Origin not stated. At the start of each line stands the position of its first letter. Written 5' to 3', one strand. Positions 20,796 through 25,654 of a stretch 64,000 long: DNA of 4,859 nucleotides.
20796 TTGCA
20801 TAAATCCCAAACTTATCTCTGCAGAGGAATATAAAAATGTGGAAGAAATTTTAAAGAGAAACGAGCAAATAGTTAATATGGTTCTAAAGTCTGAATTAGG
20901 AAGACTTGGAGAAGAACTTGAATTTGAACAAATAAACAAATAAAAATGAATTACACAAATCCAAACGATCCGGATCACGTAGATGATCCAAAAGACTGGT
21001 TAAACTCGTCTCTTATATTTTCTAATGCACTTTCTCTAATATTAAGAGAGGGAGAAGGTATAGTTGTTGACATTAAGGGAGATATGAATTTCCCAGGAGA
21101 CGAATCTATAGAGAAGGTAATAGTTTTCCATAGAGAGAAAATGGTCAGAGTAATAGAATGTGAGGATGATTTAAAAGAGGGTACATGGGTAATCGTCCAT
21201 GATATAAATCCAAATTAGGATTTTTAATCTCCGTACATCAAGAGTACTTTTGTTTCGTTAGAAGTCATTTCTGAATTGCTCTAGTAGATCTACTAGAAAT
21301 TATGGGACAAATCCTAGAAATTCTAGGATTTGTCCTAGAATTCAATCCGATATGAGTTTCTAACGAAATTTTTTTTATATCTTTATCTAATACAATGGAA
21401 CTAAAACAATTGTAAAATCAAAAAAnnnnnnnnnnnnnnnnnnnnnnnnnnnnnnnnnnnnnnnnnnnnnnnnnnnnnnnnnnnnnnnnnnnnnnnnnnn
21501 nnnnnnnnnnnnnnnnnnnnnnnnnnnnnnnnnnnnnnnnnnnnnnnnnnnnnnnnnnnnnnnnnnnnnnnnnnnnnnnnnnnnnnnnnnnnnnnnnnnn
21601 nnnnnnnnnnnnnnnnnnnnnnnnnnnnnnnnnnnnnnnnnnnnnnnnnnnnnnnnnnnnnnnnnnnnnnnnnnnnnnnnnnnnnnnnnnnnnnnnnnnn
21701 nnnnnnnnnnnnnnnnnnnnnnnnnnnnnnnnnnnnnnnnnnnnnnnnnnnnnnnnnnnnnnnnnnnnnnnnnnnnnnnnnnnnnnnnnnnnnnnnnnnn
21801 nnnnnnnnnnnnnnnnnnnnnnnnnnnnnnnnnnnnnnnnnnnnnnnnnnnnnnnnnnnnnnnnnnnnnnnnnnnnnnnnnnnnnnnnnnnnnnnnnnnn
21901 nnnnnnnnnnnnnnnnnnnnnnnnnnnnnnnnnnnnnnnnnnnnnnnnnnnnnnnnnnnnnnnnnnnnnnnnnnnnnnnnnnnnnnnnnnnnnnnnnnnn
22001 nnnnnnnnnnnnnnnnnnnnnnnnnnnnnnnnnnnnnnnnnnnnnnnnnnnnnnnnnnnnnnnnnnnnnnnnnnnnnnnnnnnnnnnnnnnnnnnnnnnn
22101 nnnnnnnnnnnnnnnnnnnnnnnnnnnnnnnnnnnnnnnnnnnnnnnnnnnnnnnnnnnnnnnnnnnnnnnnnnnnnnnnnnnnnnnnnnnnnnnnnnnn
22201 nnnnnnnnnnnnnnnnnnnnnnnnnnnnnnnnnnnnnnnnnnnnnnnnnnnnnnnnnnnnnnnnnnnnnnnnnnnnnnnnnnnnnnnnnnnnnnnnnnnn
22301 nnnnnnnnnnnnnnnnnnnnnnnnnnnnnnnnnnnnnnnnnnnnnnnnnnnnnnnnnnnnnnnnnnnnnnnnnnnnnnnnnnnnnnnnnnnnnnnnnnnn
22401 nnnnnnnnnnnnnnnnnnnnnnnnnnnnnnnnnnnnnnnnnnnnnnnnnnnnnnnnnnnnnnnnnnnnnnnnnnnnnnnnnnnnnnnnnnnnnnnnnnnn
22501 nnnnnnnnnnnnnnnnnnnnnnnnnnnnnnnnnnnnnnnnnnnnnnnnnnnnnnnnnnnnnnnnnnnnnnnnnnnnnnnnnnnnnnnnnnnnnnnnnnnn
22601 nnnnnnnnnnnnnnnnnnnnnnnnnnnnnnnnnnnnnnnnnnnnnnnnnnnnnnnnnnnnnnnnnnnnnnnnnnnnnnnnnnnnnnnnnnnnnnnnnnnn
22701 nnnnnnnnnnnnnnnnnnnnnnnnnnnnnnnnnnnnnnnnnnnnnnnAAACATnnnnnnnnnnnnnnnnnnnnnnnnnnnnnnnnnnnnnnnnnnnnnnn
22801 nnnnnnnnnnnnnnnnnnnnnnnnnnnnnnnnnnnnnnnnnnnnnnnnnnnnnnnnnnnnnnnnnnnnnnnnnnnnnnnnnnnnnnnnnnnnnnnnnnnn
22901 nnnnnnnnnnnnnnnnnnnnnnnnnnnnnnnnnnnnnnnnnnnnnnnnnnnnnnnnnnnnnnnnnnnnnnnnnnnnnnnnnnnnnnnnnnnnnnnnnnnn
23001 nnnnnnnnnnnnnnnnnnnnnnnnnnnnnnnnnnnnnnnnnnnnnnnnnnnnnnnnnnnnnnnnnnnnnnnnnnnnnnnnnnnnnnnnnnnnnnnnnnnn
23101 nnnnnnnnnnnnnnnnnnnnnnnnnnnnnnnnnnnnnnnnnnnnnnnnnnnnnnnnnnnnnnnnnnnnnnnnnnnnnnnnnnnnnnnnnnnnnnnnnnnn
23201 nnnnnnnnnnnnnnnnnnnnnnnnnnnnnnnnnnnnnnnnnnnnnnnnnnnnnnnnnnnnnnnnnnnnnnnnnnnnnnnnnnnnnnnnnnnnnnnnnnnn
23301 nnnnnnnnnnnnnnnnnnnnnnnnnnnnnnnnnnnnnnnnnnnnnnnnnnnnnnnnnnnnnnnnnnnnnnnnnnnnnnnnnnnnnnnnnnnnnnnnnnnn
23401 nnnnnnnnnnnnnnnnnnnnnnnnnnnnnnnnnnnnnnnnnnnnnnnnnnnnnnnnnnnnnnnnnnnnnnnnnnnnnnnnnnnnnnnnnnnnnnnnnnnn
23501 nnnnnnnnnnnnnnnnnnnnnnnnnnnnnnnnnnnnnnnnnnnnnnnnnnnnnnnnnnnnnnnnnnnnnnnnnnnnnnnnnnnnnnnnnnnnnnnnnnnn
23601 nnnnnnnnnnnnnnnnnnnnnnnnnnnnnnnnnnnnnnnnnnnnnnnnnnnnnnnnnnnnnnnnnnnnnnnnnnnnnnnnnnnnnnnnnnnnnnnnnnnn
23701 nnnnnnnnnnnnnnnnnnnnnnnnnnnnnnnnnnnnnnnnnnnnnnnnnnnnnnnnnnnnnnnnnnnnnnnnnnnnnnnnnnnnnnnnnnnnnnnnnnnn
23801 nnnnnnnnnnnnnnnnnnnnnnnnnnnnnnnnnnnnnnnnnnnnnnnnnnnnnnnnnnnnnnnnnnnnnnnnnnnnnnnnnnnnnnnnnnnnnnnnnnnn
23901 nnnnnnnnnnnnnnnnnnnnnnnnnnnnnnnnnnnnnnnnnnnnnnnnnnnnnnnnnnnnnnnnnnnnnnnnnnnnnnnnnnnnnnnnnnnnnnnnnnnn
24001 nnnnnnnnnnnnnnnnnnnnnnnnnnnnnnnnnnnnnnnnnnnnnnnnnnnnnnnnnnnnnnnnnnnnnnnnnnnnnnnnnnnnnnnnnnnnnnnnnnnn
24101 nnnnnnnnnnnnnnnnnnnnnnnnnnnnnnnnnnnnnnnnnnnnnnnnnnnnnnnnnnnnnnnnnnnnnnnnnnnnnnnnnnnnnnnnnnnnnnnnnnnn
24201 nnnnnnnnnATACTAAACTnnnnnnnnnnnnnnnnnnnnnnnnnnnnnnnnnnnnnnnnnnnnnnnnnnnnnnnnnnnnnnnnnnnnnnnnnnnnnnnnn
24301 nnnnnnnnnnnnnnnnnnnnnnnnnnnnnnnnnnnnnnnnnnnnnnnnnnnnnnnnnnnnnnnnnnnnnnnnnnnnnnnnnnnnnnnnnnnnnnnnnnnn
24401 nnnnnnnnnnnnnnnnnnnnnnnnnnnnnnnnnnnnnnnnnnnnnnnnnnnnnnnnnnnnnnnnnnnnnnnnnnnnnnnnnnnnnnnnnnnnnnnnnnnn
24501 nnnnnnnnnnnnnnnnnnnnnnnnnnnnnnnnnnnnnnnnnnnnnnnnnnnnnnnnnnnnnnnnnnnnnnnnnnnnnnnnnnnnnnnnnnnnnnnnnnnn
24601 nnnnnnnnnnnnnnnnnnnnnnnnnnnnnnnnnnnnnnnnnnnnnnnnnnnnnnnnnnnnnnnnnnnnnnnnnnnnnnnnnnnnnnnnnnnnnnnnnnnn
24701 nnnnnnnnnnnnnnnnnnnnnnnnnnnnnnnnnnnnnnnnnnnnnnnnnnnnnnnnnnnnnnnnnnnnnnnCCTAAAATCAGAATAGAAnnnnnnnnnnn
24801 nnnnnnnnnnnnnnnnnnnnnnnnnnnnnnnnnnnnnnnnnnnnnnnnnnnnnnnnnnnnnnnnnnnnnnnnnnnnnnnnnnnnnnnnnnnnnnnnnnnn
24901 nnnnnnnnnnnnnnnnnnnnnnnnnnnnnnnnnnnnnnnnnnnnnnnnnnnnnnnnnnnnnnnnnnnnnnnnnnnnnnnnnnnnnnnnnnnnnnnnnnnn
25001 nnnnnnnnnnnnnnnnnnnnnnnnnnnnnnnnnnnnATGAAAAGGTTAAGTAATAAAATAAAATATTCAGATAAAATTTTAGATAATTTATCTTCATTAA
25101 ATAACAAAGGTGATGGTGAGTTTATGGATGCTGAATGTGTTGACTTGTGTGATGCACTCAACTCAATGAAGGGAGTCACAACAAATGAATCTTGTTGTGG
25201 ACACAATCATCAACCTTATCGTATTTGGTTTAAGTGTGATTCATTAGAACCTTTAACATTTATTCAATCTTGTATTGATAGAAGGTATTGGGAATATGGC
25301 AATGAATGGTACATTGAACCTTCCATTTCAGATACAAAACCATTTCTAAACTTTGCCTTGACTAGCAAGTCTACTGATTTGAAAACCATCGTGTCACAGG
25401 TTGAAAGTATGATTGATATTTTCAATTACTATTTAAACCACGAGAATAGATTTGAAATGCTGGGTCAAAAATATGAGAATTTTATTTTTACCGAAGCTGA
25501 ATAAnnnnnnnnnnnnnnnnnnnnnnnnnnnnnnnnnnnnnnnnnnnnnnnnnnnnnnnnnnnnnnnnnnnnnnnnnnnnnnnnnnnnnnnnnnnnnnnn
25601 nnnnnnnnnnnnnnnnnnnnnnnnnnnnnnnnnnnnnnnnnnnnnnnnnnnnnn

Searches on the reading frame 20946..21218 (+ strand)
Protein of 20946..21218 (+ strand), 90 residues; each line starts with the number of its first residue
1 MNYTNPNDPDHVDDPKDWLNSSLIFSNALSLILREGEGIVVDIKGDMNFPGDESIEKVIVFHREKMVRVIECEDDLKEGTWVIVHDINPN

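Call 38: find_homologous_proteins(query=window:20946-21215:+, max_evalue=0.001)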
Query window:20946-21215:+ (90 aa): 64 proteins with E <= 0.001 among 64 candidates.
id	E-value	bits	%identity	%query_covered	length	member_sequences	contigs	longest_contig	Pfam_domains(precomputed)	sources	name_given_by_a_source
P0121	4.0e-51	189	97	100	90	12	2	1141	-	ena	-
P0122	1.0e-35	139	67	100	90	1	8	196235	-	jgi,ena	jgi:hypothetical protein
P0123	2.1e-35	138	66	100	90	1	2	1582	-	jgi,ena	jgi:hypothetical protein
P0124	5.3e-35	137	70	100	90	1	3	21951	-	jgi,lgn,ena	jgi:hypothetical protein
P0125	1.1e-34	136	70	98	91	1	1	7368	-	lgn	-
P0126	2.6e-34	135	69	96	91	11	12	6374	-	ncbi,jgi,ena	jgi:hypothetical protein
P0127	3.5e-34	135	69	100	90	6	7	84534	-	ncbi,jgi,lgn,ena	-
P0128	4.2e-34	134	69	100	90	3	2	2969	-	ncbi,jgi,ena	-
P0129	4.5e-34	134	69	100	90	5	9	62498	-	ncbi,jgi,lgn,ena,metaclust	jgi:hypothetical protein|metaclust:\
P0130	4.7e-34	134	68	100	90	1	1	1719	-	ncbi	-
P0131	6.1e-34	134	69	100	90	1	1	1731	-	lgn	-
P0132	6.9e-34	134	64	100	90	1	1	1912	-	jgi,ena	jgi:hypothetical protein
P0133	9.7e-34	133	67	100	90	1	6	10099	-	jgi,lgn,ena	jgi:hypothetical protein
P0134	1.6e-33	132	69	100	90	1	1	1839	-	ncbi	-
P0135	1.7e-33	132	69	96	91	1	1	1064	-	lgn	-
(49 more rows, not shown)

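Call 39: find_related_loci(query=window:20946-21215:+, collection=viral_contigs, flank=2500)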
Query window:20946-21215:+ (90 aa) in viral_contigs; peptide patterns used: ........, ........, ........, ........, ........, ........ (x = any residue, [..] = any of these).
35 stretches matched a pattern; 23 encode a relative of the query (tblastn E <= 1e-3); 23 distinct loci.
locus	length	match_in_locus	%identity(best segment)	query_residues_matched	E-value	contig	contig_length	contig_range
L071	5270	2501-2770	70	1-90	2e-39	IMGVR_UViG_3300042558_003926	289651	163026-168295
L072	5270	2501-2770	68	1-90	1e-37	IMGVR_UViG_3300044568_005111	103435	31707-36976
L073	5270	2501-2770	68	1-90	1e-37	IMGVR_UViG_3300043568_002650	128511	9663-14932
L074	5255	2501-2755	68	1-85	1e-35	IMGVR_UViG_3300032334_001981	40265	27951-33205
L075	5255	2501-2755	68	1-85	1e-35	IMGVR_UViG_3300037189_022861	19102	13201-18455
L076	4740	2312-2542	62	6-82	4e-30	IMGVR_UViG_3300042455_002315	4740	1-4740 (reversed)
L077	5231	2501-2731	62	6-82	4e-30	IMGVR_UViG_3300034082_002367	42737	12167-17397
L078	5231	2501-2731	62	6-82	4e-30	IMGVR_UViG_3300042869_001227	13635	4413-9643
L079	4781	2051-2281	62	6-82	4e-30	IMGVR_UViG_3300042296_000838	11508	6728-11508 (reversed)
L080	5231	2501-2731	62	6-82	4e-30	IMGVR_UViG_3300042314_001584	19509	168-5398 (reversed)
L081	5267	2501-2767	52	1-88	2e-25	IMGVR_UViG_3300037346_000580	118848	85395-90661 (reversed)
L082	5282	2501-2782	49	2-90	6e-25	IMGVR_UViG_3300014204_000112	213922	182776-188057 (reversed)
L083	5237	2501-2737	56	2-82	4e-24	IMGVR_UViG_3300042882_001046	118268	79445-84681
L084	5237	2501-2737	56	2-82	4e-24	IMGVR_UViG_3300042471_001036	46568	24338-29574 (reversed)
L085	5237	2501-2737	56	2-82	4e-24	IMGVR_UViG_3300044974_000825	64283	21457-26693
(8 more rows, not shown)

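Call 43: search_protein_families(library=pfam, proteins=[window:20946-21218:+], max_evalue=0.01)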
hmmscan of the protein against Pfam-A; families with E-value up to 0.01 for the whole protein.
window:20946-21218:+ (90 aa): 0 families

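Call 44: search_protein_families(library=phrogs, proteins=[window:20946-21218:+], max_evalue=0.001)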
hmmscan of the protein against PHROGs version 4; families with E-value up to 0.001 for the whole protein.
window:20946-21218:+ (90 aa): 0 families

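Call 49: find_encoding_contigs(protein=P0121, flank=1500, max_places=10)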
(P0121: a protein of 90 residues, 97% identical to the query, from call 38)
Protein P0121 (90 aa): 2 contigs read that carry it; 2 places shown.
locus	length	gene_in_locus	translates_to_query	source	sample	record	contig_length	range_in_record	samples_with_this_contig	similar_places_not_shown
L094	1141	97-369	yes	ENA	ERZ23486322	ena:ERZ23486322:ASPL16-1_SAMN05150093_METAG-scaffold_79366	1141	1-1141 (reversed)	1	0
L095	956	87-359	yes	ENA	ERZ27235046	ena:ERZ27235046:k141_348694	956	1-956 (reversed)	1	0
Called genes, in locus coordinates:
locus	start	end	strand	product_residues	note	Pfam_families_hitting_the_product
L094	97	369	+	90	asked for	-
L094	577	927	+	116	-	-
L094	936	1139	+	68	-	?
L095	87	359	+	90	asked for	-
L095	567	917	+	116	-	-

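Call 74: list_cluster_members(proteins=[P0121])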
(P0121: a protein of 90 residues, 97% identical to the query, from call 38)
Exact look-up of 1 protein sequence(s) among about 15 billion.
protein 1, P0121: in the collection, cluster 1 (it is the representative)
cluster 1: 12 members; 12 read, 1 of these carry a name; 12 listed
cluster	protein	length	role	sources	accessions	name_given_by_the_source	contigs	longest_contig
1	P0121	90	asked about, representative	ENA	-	-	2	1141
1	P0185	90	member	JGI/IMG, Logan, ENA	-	hypothetical protein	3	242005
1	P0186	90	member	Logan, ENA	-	-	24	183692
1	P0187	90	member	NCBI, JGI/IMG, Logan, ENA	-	-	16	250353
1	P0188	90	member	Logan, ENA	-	-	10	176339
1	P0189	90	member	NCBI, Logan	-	-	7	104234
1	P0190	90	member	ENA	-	-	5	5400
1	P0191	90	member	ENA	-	-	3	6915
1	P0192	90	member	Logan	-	-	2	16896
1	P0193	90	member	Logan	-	-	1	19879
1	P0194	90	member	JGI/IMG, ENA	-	-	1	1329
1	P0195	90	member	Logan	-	-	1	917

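Call 75: find_encoding_contigs(protein=P0185, flank=1500, max_places=3)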
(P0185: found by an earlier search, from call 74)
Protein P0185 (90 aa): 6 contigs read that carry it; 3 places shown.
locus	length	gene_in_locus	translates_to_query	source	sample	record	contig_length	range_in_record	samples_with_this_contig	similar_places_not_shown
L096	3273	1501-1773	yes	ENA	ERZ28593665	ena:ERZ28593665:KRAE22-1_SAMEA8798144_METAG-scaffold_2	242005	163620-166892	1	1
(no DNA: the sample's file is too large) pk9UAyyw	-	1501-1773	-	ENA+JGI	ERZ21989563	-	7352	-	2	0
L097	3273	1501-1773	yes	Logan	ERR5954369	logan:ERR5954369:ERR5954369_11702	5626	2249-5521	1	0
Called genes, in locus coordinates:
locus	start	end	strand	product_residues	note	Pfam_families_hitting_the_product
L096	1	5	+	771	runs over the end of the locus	PF01075:Glyco_transf_9 (weak)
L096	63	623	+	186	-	-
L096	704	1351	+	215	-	-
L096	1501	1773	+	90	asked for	-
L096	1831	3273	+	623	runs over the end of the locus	PF01145:Band_7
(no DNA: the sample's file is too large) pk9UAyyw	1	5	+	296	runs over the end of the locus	PF01075:Glyco_transf_9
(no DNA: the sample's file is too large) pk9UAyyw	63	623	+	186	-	-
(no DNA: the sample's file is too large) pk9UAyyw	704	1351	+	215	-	-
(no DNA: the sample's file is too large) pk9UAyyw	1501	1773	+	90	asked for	-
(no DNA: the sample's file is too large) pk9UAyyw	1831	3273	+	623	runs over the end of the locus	PF01145:Band_7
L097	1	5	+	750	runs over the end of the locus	?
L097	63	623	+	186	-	-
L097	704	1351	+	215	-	-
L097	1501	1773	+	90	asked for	-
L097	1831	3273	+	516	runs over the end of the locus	?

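Call 76: find_encoding_contigs(protein=P0186, flank=1500, max_places=6)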
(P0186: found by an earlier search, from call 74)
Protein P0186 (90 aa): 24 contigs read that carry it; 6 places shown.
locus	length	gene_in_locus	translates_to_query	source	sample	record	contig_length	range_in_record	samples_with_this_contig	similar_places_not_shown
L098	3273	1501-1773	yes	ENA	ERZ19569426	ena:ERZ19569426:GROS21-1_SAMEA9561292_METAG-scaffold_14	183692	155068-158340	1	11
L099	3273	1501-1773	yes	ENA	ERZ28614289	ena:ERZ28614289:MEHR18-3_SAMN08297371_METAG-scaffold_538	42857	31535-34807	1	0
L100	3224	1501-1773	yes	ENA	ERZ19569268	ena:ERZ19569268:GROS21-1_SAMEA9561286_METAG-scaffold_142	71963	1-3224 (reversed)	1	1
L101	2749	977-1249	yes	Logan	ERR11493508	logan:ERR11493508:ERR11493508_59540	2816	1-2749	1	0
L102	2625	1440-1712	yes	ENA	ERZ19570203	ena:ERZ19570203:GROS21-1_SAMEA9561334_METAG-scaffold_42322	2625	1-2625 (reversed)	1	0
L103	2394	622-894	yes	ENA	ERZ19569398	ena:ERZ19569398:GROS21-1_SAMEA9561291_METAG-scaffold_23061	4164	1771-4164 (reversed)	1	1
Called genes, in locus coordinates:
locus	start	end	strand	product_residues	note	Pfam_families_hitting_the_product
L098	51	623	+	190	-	-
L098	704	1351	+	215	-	-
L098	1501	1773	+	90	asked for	-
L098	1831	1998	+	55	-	-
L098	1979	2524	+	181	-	PF08645:PNK3P (weak), PF13242:Hydrolase_like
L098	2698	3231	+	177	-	-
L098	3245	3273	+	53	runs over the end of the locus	-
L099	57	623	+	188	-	-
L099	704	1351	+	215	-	-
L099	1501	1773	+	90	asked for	-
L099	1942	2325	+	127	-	-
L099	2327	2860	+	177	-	-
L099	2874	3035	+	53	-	-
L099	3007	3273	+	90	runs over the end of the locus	-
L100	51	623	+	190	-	-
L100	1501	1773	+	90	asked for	-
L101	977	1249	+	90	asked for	-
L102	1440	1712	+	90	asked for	-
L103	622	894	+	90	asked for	-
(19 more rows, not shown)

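Call 77: find_encoding_contigs(protein=P0188, flank=1500, max_places=5)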
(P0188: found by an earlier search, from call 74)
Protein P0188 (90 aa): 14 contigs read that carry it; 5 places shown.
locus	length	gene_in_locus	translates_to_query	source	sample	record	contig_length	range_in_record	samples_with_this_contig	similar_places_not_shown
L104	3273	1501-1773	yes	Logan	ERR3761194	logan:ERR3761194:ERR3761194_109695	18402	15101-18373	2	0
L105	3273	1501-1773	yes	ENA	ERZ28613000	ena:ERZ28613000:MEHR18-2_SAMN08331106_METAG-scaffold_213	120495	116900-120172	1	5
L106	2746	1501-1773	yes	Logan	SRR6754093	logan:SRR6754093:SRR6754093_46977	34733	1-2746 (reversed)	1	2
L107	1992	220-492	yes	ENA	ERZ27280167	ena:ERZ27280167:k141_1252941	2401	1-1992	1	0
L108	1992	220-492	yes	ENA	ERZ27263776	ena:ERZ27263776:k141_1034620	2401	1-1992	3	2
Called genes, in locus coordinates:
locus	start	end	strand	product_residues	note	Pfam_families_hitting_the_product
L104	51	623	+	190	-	-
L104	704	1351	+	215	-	-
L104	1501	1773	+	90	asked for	-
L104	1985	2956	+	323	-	PF00156:Pribosyltran (weak), PF14572:Pribosyl_synth (weak)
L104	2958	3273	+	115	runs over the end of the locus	?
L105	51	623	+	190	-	-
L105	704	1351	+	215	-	-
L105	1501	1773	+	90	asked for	-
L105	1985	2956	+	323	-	PF00156:Pribosyltran (weak), PF14572:Pribosyl_synth (weak)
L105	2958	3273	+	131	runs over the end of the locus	PF11750:DUF3307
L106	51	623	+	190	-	-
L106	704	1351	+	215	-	-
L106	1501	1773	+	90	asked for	-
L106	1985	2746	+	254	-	?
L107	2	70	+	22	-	?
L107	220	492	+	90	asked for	-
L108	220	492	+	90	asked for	-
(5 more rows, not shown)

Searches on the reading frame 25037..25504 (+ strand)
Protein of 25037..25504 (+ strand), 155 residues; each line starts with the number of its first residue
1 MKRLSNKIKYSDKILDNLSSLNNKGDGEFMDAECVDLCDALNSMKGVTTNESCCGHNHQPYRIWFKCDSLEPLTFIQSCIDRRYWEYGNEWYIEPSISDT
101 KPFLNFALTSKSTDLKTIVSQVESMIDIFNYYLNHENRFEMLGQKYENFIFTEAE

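Call 87: search_protein_families(library=pfam, proteins=[window:25037-25504:+], max_evalue=0.01)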
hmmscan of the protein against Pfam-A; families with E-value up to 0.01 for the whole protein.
window:25037-25504:+ (155 aa): 1 family
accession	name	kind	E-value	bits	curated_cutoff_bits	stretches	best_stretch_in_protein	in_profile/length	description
PF02676.19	TYW3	-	0.0018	18.1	27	1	13-55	5-48/211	Methyltransferase TYW3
